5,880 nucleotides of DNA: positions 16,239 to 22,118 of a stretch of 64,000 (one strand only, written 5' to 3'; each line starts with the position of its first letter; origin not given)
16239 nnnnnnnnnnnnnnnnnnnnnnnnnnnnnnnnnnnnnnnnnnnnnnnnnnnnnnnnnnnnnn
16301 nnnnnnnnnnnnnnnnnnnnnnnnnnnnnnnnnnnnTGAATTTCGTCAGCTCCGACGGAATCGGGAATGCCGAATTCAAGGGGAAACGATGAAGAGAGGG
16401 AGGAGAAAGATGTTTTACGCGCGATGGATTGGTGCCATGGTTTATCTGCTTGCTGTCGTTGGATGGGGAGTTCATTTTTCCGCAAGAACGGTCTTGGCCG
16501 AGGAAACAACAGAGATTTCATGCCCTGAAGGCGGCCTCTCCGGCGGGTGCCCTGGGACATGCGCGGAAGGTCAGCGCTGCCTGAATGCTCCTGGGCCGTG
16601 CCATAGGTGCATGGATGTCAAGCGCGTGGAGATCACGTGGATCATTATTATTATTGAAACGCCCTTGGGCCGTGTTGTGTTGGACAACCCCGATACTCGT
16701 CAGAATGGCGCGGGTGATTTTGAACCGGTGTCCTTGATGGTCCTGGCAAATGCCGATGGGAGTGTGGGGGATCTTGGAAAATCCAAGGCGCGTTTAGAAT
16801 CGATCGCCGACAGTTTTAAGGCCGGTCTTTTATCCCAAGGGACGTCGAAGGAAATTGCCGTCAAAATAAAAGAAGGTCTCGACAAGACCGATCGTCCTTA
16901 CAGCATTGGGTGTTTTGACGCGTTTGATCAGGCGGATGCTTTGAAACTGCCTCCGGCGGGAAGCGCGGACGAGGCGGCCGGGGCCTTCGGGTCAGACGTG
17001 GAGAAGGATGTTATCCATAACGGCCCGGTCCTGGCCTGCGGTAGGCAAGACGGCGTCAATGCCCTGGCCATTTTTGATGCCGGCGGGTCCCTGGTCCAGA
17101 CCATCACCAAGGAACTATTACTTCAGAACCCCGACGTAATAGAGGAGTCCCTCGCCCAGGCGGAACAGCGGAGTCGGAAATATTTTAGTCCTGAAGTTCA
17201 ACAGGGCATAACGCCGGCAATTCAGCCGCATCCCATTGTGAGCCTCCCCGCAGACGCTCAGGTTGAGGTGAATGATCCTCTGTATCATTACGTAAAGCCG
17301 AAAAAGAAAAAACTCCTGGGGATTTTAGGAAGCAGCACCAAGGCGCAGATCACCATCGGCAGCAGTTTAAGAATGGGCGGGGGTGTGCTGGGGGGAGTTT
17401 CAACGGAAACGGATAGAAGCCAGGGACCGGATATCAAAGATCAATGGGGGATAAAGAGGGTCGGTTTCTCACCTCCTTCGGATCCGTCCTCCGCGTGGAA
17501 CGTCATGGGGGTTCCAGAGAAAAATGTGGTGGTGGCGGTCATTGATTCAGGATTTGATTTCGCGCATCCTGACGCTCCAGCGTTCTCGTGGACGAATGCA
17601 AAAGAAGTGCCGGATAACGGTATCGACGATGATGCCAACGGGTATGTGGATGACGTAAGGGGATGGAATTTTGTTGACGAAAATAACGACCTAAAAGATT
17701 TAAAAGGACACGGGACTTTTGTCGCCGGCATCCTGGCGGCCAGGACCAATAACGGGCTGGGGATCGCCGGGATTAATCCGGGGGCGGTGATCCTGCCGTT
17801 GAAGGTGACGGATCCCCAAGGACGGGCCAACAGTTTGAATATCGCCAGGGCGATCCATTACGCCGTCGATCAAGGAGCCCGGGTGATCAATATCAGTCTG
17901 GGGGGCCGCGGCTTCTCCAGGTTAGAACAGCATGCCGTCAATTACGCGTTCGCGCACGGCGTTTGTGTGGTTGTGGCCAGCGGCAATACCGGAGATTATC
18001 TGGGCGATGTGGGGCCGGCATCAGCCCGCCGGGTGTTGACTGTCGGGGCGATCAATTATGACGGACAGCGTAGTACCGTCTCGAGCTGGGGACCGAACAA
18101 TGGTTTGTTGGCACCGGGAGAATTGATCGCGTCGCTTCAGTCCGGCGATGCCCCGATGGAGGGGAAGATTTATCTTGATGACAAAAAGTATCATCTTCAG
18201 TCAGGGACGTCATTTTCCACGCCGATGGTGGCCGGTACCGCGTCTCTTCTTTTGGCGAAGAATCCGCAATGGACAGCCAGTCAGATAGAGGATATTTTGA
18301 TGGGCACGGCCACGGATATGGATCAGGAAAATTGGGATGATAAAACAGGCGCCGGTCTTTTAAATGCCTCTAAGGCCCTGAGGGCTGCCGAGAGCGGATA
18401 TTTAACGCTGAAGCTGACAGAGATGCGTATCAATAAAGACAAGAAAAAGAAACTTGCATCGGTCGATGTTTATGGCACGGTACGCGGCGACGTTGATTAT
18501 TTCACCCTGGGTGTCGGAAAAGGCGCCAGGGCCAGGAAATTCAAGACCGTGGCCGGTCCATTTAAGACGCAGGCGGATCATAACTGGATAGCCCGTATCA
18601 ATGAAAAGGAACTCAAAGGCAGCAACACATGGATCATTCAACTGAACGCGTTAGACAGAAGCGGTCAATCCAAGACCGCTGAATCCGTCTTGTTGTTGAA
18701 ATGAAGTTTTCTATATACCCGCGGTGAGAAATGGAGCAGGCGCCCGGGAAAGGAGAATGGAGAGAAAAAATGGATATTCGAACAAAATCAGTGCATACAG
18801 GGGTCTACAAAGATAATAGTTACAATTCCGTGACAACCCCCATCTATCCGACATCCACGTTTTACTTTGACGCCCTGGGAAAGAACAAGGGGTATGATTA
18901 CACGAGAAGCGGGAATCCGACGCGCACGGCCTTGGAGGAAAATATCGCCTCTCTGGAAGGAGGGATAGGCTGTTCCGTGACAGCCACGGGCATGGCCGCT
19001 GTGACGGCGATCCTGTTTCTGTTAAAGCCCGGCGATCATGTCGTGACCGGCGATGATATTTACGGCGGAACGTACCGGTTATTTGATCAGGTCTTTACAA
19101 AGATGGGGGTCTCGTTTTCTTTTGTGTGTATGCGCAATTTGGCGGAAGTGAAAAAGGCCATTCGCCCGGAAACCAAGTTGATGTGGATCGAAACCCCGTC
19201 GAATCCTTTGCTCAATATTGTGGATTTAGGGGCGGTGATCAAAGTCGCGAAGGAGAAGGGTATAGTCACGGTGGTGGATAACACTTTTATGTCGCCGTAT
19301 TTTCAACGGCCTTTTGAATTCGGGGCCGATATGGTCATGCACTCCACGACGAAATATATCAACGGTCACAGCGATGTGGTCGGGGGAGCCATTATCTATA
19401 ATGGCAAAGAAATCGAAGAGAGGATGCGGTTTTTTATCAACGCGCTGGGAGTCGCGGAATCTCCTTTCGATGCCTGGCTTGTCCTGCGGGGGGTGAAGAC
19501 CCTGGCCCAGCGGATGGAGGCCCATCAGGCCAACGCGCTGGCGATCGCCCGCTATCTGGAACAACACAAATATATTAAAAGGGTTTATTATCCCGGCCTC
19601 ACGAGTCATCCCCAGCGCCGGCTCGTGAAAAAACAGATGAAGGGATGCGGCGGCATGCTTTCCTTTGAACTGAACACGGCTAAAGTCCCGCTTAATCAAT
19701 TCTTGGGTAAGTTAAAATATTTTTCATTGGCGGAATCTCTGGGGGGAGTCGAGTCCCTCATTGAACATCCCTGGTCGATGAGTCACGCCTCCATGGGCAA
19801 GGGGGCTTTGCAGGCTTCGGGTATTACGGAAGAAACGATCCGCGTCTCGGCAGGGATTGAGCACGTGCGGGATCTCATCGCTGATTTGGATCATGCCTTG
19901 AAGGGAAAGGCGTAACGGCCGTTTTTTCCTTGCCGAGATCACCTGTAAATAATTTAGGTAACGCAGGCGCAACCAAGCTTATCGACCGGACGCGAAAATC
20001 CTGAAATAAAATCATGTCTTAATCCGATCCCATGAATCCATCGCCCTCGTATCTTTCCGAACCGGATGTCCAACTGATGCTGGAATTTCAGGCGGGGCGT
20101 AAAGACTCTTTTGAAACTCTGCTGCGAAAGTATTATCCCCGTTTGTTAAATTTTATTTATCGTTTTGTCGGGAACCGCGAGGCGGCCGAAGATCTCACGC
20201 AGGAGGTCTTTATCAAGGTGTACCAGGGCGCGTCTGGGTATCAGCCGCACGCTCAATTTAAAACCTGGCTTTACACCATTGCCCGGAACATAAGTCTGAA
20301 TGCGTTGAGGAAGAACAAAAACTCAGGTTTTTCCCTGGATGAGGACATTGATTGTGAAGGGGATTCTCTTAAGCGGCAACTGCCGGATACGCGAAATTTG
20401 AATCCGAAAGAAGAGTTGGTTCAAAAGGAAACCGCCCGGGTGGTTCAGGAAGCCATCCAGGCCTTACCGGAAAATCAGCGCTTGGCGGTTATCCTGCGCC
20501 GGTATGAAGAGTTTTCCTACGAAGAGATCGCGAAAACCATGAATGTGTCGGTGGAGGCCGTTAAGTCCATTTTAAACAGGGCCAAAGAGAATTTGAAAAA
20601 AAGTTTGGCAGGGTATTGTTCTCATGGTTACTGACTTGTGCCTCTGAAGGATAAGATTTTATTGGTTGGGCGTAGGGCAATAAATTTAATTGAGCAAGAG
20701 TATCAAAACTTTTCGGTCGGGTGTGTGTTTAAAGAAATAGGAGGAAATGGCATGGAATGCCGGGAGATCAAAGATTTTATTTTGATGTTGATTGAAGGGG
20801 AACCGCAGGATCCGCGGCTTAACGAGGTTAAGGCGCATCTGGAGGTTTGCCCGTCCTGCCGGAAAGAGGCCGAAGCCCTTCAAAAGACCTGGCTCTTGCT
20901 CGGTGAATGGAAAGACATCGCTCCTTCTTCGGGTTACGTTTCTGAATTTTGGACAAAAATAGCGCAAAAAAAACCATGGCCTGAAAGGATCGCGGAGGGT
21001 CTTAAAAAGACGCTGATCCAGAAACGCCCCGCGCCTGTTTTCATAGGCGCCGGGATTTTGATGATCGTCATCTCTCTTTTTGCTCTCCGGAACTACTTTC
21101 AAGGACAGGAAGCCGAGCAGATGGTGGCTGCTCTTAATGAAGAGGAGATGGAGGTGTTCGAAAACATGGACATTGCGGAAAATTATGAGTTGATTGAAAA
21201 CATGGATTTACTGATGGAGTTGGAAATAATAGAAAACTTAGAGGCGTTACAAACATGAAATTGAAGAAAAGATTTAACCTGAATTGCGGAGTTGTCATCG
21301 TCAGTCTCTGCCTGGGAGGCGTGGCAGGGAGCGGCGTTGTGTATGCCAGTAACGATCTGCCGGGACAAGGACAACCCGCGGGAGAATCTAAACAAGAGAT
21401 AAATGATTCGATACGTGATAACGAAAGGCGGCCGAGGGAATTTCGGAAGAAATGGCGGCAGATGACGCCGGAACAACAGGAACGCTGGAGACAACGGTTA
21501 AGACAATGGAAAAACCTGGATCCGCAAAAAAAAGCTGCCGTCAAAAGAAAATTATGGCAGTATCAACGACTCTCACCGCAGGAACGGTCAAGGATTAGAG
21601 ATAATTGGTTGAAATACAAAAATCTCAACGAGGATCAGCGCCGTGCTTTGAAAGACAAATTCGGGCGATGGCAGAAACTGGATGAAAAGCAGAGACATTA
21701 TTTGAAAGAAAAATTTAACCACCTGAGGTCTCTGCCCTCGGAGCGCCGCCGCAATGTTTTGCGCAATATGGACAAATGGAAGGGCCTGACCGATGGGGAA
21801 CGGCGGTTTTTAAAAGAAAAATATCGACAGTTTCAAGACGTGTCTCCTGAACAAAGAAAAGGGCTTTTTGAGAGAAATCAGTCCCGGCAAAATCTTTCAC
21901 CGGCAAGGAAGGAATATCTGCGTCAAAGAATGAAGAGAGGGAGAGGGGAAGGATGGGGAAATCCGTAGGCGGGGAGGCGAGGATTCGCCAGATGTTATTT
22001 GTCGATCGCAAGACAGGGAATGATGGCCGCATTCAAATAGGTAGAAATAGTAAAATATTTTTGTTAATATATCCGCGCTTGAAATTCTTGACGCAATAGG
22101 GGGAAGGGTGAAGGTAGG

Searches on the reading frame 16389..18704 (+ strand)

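Call 13: search_protein_families(library=ncbifam, max_evalue=1e-10, proteins=[window:16389-18704:+])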
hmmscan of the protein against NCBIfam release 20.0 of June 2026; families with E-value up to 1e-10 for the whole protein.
window:16389-18704:+ (771 aa): 5 families
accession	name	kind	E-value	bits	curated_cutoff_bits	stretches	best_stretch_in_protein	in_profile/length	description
TIGR03921.1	T7SS_mycosin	equivalog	3.3e-61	207.4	278.75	1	409-667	21-288/353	type VII secretion-associated serine protease mycosin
NF033595.1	denti_PrtP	equivalog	1.1e-32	113.4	300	1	491-669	333-507/606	dentilisin complex serine proteinase subunit PrtP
TIGR03895.1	protease_PatA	subfamily_domain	8.3e-26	90.9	421.05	1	441-690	1-249/606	PatA/PatG family cyanobactin maturation protease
NF049966.1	QH_SP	equivalog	2.7e-16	59.6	165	1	382-643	2-213/219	subtilisin-like serine protease QhpE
NF040809.1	germ_prot_CspBA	exception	1.7e-11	42.6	1250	0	375-536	649-826/1099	bifunctional germination protease/germinant receptor pseudoprotease CspBA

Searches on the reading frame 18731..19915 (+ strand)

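Call 13: search_protein_families(library=ncbifam, max_evalue=1e-10, proteins=[window:18731-19915:+])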
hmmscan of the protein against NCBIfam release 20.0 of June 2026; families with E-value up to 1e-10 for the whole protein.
window:18731-19915:+ (394 aa): 43 families (the best 25 are shown)
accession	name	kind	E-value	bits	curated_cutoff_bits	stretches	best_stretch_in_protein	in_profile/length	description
NF004821.0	PRK06176.1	equivalog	1.6e-143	478.2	642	1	14-392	1-378/380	cystathionine gamma-synthase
NF005871.0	PRK07811.1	equivalog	4.7e-142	473.1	513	1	12-391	9-387/389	cystathionine gamma-synthase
NF005810.0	PRK07671.1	equivalog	5.6e-138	460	594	1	14-391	1-377/377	bifunctional cystathionine gamma-lyase/homocysteine desulfhydrase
TIGR02080.1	O_succ_thio_ly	equivalog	5.7e-136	453.2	504.55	1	17-391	5-380/382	cystathionine gamma-synthase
NF006450.0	PRK08776.1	equivalog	1.8e-131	438.6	730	1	16-391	13-389/405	O-succinylhomoserine (thiol)-lyase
NF005976.0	PRK08064.1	equivalog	5.1e-128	427.3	627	1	12-391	3-381/390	cystathionine beta-lyase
TIGR01328.1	met_gam_lyase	equivalog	1.7e-123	412.4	549.7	1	14-391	2-389/391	methionine gamma-lyase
NF006463.0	PRK08861.1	equivalog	3.6e-120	401.4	670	1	18-391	8-382/388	O-succinylhomoserine (thiol)-lyase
NF005961.0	PRK08045.1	equivalog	2.2e-117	392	690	1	18-391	7-381/386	cystathionine gamma-synthase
TIGR01329.1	cysta_beta_ly_E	equivalog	1.2e-116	389.6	487.5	1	18-391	3-379/383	cystathionine beta-lyase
NF004876.0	PRK06234.1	subfamily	1.1e-114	383.6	666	1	12-391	5-396/400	methionine gamma-lyase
NF006003.0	PRK08133.1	equivalog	3.3e-112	375.1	522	1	11-391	7-395/396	O-succinylhomoserine sulfhydrylase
NF006095.0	PRK08247.1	equivalog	6.1e-111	370.7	585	1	14-391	4-364/369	methionine biosynthesis PLP-dependent protein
NF005263.0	PRK06767.1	equivalog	9.1e-111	370.6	617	1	12-391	2-384/392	methionine gamma-lyase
NF043007.1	CysBLyMetC_Staph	equivalog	3.2e-109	365.3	700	1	25-392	13-374/378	cystathionine beta-lyase MetC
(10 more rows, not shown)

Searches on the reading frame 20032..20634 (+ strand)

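Call 13: search_protein_families(library=ncbifam, max_evalue=1e-10, proteins=[window:20032-20634:+])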
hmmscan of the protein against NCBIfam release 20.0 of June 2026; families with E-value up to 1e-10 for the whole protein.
window:20032-20634:+ (200 aa): 80 families (the best 25 are shown)
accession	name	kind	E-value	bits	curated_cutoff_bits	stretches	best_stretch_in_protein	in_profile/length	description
NF009166.1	PRK12513.1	equivalog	4.6e-44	150.4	206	1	10-195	7-189/193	RNA polymerase sigma factor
NF004113.0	PRK05602.1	equivalog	6.2e-42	143.6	208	1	9-194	29-203/211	RNA polymerase sigma factor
NF007223.0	PRK09641.1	equivalog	1.1e-38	132.9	209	1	15-192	8-184/187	RNA polymerase sigma factor SigW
TIGR02985.1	Sig70_bacteroi1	subfamily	1.9e-38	132.3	126.4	1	26-192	2-162/162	RNA polymerase sigma-70 factor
TIGR02937.1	sigma70-ECF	superfamily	5.1e-38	130.3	42.9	1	26-192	2-165/165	sigma-70 family RNA polymerase sigma factor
TIGR02939.1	RpoE_Sigma70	equivalog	3.4e-37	128.3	236.15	1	10-193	5-187/190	RNA polymerase sigma factor RpoE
TIGR02950.1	SigM_subfam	subfamily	8.4e-37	126.5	147.95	1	27-192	2-158/159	RNA polymerase sigma factor, SigM family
TIGR02948.1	SigW_bacill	equivalog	1.1e-36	126.6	243.1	1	15-192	8-184/187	RNA polymerase sigma factor SigW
NF058625.1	sigma_PG0214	equivalog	7e-33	113.7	130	1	25-193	4-162/170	GFO_1088 family ECF-type sigma factor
NF008888.0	PRK11922.1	equivalog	2.3e-32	112.5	204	1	8-193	13-197/231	RNA polymerase sigma factor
NF009176.0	PRK12524.1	equivalog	1.2e-31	110.1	264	1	12-195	13-187/196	RNA polymerase sigma factor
NF006089.0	PRK08241.1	subfamily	2.4e-31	109.1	240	1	18-190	15-202/343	RNA polymerase subunit sigma-70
NF006930.0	PRK09415.1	subfamily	3.7e-30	105.1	198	1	23-193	14-176/179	RNA polymerase factor sigma C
NF007225.0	PRK09643.1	equivalog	5.8e-30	104.5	190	1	9-194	11-184/204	RNA polymerase sigma factor SigM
NF009171.0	PRK12518.1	equivalog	5.9e-29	101.2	208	1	9-192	11-184/191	RNA polymerase sigma factor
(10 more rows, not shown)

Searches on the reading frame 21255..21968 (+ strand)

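Call 13: search_protein_families(library=ncbifam, max_evalue=1e-10, proteins=[window:21255-21968:+])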
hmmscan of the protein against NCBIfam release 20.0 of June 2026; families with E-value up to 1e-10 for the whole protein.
window:21255-21968:+ (237 aa): 0 families

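Call 36: search_protein_families(library=pfam, max_evalue=0.000001, proteins=[window:21255-21968:+])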
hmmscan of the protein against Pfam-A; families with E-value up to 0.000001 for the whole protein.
window:21255-21968:+ (237 aa): 1 family
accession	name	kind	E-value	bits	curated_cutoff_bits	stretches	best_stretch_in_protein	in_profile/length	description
PF11304.13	DUF3106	-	3.8e-27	95.2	24.3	2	123-223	3-103/104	Protein of unknown function (DUF3106)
